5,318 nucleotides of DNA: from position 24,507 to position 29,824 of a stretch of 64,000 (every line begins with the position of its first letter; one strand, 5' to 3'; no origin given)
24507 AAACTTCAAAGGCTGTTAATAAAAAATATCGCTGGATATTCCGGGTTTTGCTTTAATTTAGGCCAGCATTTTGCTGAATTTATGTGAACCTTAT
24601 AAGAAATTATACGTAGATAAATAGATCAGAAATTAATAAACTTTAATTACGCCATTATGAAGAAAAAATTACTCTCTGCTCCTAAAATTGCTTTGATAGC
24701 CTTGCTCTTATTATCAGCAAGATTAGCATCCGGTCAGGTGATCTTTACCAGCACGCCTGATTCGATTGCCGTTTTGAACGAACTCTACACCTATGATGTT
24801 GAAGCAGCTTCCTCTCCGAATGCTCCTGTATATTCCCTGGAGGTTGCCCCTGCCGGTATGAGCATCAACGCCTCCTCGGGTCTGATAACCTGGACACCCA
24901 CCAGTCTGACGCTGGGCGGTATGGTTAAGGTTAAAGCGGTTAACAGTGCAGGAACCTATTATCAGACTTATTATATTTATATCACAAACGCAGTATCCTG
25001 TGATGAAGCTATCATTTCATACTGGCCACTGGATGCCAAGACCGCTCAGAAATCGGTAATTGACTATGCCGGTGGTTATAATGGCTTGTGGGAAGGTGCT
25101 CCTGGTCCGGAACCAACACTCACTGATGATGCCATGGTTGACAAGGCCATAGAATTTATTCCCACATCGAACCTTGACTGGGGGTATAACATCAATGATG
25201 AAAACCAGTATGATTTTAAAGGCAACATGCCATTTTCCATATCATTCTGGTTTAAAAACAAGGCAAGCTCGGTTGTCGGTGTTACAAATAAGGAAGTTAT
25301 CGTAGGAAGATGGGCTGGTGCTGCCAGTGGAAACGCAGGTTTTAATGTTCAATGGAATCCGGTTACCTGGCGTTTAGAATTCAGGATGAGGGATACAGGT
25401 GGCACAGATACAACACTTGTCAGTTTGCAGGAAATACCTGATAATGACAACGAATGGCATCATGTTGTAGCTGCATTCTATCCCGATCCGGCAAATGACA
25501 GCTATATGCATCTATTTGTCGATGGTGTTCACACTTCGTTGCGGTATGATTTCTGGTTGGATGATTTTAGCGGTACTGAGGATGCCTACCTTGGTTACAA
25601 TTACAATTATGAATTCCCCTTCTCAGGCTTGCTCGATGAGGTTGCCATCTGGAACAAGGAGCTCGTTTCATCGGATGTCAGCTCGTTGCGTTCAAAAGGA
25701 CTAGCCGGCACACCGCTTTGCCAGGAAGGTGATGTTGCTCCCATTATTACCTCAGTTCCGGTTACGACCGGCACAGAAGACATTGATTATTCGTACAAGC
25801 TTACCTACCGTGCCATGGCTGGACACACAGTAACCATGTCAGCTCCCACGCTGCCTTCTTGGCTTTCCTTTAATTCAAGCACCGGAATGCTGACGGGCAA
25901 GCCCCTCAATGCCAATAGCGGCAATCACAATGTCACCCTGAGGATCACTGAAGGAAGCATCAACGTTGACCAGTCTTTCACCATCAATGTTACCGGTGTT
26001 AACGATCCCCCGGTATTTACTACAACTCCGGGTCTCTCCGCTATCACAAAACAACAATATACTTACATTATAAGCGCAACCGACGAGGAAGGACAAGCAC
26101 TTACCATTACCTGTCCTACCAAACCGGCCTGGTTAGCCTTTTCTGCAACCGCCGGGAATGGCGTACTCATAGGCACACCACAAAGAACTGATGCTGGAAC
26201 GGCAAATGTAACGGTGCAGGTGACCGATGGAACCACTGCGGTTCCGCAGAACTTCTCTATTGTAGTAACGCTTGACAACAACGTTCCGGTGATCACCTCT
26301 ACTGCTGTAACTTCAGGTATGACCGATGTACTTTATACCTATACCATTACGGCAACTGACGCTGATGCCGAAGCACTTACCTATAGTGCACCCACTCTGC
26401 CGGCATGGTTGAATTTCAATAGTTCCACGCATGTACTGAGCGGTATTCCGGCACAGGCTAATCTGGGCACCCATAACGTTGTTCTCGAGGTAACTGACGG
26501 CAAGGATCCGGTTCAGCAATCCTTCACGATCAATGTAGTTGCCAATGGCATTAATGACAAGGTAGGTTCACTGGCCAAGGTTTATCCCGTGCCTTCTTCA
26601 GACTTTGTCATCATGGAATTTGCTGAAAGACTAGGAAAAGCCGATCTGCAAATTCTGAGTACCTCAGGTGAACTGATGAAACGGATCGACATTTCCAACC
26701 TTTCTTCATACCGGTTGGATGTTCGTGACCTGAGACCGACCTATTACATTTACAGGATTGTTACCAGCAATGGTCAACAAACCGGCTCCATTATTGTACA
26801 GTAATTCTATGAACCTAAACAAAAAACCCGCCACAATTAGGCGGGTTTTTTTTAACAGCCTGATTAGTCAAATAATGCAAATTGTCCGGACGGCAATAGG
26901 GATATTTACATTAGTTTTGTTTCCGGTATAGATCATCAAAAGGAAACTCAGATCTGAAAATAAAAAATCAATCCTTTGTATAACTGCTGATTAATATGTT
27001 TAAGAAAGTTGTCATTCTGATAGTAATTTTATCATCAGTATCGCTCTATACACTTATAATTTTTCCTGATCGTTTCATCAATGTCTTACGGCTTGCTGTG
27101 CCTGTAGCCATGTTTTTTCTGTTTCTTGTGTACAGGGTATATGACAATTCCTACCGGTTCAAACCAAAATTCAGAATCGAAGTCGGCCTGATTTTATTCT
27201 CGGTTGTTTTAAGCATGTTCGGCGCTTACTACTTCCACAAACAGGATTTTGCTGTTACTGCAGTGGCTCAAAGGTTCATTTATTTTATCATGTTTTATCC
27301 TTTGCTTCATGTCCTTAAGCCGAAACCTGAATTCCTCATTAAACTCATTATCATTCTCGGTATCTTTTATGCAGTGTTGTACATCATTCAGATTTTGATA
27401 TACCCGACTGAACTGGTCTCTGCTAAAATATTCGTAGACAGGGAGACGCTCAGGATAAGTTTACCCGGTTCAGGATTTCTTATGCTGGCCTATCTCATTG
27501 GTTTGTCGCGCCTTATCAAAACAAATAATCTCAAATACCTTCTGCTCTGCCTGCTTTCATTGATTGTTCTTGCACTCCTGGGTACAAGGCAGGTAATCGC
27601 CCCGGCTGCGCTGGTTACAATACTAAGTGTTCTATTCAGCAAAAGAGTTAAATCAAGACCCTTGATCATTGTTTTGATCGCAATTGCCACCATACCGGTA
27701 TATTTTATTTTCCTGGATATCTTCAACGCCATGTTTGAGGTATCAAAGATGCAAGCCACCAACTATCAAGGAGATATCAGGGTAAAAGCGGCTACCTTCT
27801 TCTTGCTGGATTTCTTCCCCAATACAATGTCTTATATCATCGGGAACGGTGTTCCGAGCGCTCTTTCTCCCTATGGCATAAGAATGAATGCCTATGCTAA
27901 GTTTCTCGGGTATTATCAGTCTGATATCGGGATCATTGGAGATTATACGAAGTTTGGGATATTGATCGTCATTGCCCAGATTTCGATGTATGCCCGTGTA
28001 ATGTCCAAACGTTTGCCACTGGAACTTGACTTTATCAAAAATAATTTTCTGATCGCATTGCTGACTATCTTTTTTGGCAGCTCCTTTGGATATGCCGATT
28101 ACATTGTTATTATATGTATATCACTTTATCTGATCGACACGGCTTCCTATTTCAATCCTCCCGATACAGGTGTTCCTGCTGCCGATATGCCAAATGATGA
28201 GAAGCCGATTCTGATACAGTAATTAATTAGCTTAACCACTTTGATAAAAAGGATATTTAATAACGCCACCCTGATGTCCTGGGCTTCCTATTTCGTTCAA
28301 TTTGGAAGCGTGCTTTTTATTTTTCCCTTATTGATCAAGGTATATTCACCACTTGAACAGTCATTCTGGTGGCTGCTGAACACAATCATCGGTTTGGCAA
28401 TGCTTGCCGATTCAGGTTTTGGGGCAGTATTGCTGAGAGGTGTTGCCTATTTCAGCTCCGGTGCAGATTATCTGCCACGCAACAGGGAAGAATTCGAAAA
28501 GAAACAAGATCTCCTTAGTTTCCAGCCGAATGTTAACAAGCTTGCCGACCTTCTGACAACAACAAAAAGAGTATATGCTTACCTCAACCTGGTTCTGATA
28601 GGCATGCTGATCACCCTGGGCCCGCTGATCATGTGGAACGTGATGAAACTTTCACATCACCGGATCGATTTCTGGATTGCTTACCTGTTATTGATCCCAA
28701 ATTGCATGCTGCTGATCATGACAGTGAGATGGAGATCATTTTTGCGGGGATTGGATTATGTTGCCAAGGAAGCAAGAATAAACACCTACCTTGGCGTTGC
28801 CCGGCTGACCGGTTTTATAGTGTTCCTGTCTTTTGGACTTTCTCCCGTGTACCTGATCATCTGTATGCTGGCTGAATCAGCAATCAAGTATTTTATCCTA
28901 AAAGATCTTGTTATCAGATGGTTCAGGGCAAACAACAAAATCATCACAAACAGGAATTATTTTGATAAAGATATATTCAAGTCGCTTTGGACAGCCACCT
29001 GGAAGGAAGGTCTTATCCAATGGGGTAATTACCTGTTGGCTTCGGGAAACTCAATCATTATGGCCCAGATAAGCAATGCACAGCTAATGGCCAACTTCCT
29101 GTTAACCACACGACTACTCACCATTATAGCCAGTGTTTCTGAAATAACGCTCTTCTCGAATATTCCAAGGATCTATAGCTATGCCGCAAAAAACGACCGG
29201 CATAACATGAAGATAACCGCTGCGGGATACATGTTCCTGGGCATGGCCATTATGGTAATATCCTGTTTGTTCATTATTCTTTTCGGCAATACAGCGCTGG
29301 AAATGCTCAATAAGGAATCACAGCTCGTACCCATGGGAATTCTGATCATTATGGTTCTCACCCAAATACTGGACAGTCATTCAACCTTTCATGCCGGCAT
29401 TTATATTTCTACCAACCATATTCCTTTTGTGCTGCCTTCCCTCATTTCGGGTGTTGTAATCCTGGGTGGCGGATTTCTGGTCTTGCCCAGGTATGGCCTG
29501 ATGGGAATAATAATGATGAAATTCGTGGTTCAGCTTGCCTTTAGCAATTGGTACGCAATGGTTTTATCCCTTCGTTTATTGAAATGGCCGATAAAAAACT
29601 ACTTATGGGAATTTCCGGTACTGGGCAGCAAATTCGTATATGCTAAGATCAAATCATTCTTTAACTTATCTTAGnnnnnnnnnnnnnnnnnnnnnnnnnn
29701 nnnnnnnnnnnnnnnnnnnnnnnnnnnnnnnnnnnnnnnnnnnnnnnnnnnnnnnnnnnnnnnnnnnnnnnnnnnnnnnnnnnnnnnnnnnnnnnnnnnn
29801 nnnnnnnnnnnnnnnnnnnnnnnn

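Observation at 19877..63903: Nine T9SS cargo genes are interleaved with a complete Wzx/Wzy/Wza/Wzc-type glycan pathway; this may be a cargo-plus-anchor-glycan surface-coat locus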

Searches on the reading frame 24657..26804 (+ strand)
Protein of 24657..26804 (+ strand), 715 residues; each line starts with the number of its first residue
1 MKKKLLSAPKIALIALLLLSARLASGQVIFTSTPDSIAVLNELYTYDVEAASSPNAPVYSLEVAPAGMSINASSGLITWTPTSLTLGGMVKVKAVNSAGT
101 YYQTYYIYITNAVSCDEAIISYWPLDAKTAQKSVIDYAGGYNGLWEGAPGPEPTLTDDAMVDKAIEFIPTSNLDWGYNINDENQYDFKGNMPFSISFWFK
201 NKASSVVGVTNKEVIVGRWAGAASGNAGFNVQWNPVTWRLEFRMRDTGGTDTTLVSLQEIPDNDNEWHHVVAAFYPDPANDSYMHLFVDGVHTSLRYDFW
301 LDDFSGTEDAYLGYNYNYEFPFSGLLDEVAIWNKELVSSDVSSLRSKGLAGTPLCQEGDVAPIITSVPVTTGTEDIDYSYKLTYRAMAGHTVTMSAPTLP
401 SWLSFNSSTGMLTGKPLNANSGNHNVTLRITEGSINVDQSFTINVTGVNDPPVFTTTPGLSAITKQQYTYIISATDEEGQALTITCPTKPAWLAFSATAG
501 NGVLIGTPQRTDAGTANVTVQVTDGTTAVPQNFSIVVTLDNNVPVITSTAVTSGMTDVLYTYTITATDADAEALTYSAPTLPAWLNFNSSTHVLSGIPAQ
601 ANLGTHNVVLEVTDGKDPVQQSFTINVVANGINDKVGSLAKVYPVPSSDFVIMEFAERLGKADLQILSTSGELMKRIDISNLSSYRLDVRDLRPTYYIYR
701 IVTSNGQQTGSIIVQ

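Call 3: search_protein_families(library=pfam, proteins=[window:24657-26804:+], max_evalue=0.01)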
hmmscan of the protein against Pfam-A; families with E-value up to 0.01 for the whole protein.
window:24657-26804:+ (715 aa): 7 families
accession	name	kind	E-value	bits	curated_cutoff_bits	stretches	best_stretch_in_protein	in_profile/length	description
PF05345.18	He_PIG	-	1e-46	157.8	24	4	361-446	1-96/96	Putative Ig domain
PF13385.13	Laminin_G_3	-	3.8e-16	60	27.6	1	190-341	16-150/151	Concanavalin A-like lectin/glucanases superfamily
PF18962.6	Por_Secre_tail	-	8.5e-06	26.4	27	1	642-714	1-75/75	Secretion system C-terminal sorting domain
PF05510.18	Sarcoglycan_2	-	4.5e-05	23.7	24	0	486-520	39-74/95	Sarcoglycan alpha/epsilon N-terminal domain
PF17892.7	Cadherin_5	-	9.1e-05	22.7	26.5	1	448-536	1-96/98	Cadherin-like domain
PF07953.20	Toxin_R_bind_N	-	0.00014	22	23.8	1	180-294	44-149/191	Clostridium neurotoxin, N-terminal receptor binding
PF17963.7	Big_9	-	0.0019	19.5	23.6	1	449-528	1-80/89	Bacterial Ig domain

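Call 7: search_protein_families(library=ncbifam, proteins=[window:24657-26804:+], max_evalue=0.1)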
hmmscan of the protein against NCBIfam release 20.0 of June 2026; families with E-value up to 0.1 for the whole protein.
window:24657-26804:+ (715 aa): 5 families
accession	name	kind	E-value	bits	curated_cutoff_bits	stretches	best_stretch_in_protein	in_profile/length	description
NF012211.1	tand_rpt_95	domain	4.7e-08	32.9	90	2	464-549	9-96/98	tandem-95 repeat protein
NF038112.1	myxo_dep_M36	subfamily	8.1e-07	26.5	1500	1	423-577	1259-1415/1604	myxosortase-dependent M36 family metallopeptidase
NF052521.1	TafC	equivalog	6.3e-06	25.5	410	1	97-349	126-364/373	TafC family fimbrial protein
TIGR04183.1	Por_Secre_tail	domain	1.6e-05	24.8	23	1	642-715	1-72/72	T9SS type A sorting domain-containing protein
NF038113.1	T9SSA_dep_M36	equivalog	0.0042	15.3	885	1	633-715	789-869/869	T9SS-dependent M36 family metallopeptidase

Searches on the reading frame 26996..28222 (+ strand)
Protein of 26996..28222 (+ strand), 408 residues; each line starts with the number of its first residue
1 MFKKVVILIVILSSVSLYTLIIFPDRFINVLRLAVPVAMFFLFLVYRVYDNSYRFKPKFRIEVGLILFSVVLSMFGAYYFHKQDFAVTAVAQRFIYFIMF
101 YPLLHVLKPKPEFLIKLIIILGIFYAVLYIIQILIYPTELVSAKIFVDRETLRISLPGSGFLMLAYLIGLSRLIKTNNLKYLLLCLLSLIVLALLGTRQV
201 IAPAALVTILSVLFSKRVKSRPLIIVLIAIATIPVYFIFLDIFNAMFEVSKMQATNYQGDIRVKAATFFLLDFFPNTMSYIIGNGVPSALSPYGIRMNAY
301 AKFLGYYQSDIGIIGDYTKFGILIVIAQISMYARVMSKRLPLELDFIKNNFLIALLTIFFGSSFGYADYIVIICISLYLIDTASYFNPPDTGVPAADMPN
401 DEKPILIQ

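Call 3: search_protein_families(library=pfam, proteins=[window:26996-28222:+], max_evalue=0.01)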
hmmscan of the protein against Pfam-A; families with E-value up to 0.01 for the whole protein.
window:26996-28222:+ (408 aa): 0 families

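Call 7: search_protein_families(library=ncbifam, proteins=[window:26996-28222:+], max_evalue=0.1)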
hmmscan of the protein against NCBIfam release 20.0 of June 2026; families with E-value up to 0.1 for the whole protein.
window:26996-28222:+ (408 aa): 0 families

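Call 17: search_protein_families(library=pfam, proteins=[window:26996-28222:+], max_evalue=10)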
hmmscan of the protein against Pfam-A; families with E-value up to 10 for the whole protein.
window:26996-28222:+ (408 aa): 1 family
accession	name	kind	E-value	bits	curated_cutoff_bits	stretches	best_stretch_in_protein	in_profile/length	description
PF04932.20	Wzy_C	-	0.015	15.5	31.7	1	184-263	2-85/149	O-Antigen ligase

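Call 44: find_homologous_proteins(query=window:26996-28222:+)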
Query window:26996-28222:+ (408 aa): 75 proteins with E <= 0.001 among 8000 candidates.
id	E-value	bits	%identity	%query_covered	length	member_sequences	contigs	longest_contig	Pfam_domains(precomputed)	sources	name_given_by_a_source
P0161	8.9e-251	850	100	100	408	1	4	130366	-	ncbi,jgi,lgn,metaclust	jgi:hypothetical protein|metaclust:\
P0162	1.1e-205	701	80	100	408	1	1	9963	-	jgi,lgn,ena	-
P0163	2.1e-194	664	78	95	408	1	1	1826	-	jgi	jgi:hypothetical protein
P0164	2.3e-193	661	76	99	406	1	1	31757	-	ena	-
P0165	7.7e-179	613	70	100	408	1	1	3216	-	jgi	jgi:hypothetical protein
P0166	4.3e-172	591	68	100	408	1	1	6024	-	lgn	-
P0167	5.5e-149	515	59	99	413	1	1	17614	-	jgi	jgi:hypothetical protein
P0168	2.5e-146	506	59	99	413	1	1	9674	-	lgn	-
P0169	2.6e-146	506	61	98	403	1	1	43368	-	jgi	jgi:hypothetical protein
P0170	7.2e-145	501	59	99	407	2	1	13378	-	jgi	jgi:hypothetical protein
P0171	1.8e-142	493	58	96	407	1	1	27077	-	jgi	jgi:hypothetical protein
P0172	4.6e-137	476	58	98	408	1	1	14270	-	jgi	jgi:hypothetical protein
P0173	2.1e-136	473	56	97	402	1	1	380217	-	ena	-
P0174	1.6e-134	467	55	97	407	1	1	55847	-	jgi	jgi:hypothetical protein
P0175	1.5e-133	464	56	98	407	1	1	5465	-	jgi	jgi:hypothetical protein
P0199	2.9e-86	308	45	99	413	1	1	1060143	-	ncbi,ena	-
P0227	9.2e-63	231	35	94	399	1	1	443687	-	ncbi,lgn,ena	-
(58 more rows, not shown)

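Call 46: find_encoding_contigs(protein=P0199, flank=10000, max_places=1)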
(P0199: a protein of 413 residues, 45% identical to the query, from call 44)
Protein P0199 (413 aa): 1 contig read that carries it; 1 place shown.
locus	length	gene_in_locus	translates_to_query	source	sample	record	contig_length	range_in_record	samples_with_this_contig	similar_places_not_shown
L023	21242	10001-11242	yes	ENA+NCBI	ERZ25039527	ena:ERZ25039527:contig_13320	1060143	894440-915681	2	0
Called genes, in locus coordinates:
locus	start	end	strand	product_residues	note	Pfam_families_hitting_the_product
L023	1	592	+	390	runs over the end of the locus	PF13489:Methyltransf_23, PF08242:Methyltransf_12 (faint), PF08484:Methyltransf_14, PF22674:C2185-like_N (weak)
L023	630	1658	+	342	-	PF01370:Epimerase, PF02719:Polysacc_synt_2, PF04321:RmlD_sub_bind (weak), PF05368:NmrA, PF01073:3Beta_HSD, PF13460:NAD_binding_10, PF16363:GDP_Man_Dehyd, PF08485:Polysacc_syn_2C, +2 more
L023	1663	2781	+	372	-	PF01370:Epimerase, PF14667:Polysacc_synt_C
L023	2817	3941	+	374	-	PF02350:Epimerase_2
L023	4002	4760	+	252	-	PF03808:Glyco_tran_WecG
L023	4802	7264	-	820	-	PF18962:Por_Secre_tail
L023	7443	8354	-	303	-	PF00535:Glycos_transf_2, PF13641:Glyco_tranf_2_3 (faint)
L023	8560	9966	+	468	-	-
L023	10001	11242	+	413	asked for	-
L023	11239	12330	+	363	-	PF13692:Glyco_trans_1_4 (weak)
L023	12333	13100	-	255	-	PF04794:YdjC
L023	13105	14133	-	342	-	-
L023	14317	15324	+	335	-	PF00535:Glycos_transf_2, PF10111:Glyco_tranf_2_2 (weak), PF13641:Glyco_tranf_2_3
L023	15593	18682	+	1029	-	PF21294:Polysacc_lyase_14, PF00041:fn3, PF13385:Laminin_G_3, PF18962:Por_Secre_tail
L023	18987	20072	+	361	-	PF00932:LTD, PF13290:CHB_HEX_C_1, PF13287:Fn3_assoc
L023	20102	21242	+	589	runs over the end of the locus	PF08757:CotH, PF00932:LTD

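Call 47: find_encoding_contigs(protein=P0227, flank=10000, max_places=1)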
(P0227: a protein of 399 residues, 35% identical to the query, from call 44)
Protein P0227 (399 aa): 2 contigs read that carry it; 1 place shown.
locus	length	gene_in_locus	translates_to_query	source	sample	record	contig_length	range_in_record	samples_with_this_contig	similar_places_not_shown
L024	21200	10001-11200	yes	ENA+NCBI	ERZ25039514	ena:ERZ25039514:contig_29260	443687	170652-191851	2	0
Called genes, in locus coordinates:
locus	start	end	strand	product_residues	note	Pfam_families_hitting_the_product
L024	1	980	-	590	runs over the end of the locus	PF02543:Carbam_trans_N, PF16861:Carbam_trans_C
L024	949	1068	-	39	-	PF02543:Carbam_trans_N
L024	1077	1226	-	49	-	PF19451:DUF5989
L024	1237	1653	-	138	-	PF19588:SxtJ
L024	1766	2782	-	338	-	PF00534:Glycos_transf_1 (weak), PF13692:Glyco_trans_1_4 (weak)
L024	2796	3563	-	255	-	PF00535:Glycos_transf_2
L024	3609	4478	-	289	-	PF00535:Glycos_transf_2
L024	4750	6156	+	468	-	PF13727:CoA_binding_3, PF02397:Bac_transf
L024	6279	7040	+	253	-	PF02563:Poly_export, PF10531:SLBB (weak), PF22461:SLBB_2 (weak)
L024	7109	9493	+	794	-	PF01656:CbiA (faint), PF13807:GNVR (weak), PF13614:AAA_31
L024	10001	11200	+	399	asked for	-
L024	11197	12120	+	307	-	PF00535:Glycos_transf_2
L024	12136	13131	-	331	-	PF05830:NodZ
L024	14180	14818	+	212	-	-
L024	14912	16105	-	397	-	PF03071:GNT-I (faint)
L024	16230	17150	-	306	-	-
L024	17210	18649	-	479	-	PF03062:MBOAT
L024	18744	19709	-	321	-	-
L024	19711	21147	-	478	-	PF03062:MBOAT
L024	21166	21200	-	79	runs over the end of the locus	-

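Call 50: search_solved_structures(query=A4, max_evalue=10)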
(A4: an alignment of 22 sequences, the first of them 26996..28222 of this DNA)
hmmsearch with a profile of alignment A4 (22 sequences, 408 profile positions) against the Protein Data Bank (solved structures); distinct sequences matched with E-value up to 10: 1.
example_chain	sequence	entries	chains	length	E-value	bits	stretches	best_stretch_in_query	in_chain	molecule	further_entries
7tpg_B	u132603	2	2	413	0.58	12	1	179-235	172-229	Putative cell surface polysaccharide polymerase/ligase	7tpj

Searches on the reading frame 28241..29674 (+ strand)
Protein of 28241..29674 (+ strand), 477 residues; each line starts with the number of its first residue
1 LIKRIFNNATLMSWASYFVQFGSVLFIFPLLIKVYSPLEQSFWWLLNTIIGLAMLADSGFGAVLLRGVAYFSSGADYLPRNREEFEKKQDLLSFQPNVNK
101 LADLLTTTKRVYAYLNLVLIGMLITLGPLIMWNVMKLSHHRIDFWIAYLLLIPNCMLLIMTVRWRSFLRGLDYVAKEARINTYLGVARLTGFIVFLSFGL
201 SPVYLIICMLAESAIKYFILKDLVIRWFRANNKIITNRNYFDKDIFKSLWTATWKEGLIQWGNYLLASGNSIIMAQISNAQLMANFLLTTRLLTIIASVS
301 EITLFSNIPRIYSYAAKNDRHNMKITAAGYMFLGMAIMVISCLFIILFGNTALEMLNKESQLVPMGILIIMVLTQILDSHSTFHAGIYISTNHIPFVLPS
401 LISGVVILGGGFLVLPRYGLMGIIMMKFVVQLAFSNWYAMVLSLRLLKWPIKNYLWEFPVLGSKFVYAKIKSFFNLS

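Call 3: search_protein_families(library=pfam, proteins=[window:28241-29674:+], max_evalue=0.01)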
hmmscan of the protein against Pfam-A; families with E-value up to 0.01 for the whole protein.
window:28241-29674:+ (477 aa): 0 families

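Call 7: search_protein_families(library=ncbifam, proteins=[window:28241-29674:+], max_evalue=0.1)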
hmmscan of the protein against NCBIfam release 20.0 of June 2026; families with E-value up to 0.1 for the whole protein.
window:28241-29674:+ (477 aa): 1 family
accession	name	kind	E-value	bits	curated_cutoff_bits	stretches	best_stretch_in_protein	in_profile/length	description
NF041503.1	WZX_like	subfamily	4.2e-61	207.3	300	1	13-438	2-422/429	O-unit flippase-like protein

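Call 17: search_protein_families(library=pfam, proteins=[window:28241-29674:+], max_evalue=10)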
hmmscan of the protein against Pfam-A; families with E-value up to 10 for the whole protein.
window:28241-29674:+ (477 aa): 0 families
